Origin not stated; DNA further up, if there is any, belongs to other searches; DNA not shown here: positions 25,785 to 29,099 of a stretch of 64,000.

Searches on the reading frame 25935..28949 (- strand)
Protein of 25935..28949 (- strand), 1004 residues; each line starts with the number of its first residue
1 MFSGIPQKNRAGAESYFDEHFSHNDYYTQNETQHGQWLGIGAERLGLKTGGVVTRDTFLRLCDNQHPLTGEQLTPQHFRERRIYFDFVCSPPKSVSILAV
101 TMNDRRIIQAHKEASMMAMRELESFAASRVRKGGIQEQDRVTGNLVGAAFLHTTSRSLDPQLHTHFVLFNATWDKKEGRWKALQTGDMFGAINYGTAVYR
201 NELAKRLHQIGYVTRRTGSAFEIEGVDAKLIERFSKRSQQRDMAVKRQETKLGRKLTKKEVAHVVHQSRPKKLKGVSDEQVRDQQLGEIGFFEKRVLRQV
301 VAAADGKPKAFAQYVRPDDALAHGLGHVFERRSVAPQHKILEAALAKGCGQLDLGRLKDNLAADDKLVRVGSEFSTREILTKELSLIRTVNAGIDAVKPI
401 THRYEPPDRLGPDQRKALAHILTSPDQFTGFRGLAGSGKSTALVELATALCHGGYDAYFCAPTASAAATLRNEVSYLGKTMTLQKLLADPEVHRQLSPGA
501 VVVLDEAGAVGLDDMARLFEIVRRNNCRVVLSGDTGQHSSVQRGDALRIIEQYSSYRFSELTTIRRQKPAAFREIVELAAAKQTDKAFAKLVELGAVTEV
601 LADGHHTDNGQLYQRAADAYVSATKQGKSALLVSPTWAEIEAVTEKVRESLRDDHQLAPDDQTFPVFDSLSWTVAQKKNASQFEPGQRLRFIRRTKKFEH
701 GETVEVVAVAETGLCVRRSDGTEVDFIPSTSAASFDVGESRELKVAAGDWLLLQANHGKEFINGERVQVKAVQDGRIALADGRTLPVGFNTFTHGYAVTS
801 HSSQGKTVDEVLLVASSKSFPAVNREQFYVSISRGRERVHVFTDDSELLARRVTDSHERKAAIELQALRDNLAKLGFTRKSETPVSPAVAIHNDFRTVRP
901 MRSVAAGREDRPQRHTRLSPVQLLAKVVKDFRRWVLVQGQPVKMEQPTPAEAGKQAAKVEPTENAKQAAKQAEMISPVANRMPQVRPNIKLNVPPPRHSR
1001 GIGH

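Call 27: search_protein_families(library=pfam, proteins=[window:25935-28949:-], max_evalue=0.001)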
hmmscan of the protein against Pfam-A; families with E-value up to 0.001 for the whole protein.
window:25935-28949:- (1004 aa): 6 families
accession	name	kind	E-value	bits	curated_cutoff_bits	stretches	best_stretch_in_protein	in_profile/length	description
PF08751.17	TrwC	-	8e-75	252.5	25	1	12-285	3-279/286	TrwC relaxase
PF13604.12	AAA_30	-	5.2e-41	140.9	27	1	410-600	2-189/191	AAA domain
PF01443.25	Viral_helicase1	-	8.7e-13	49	21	2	433-548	5-107/228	Viral superfamily 1 RNA helicase core domain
PF22232.2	TraI_hel_assoc_N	-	3.5e-10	40.8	27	1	433-533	1-99/99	TraI helicase-associated ssDNA bd, N-terminal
PF13245.12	AAA_19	-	7.4e-10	39.6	25.1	1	425-541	10-132/134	AAA domain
PF13538.12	UvrD_C_2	-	1.6e-06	28.3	27.4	1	794-841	1-51/52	UvrD-like helicase C-terminal domain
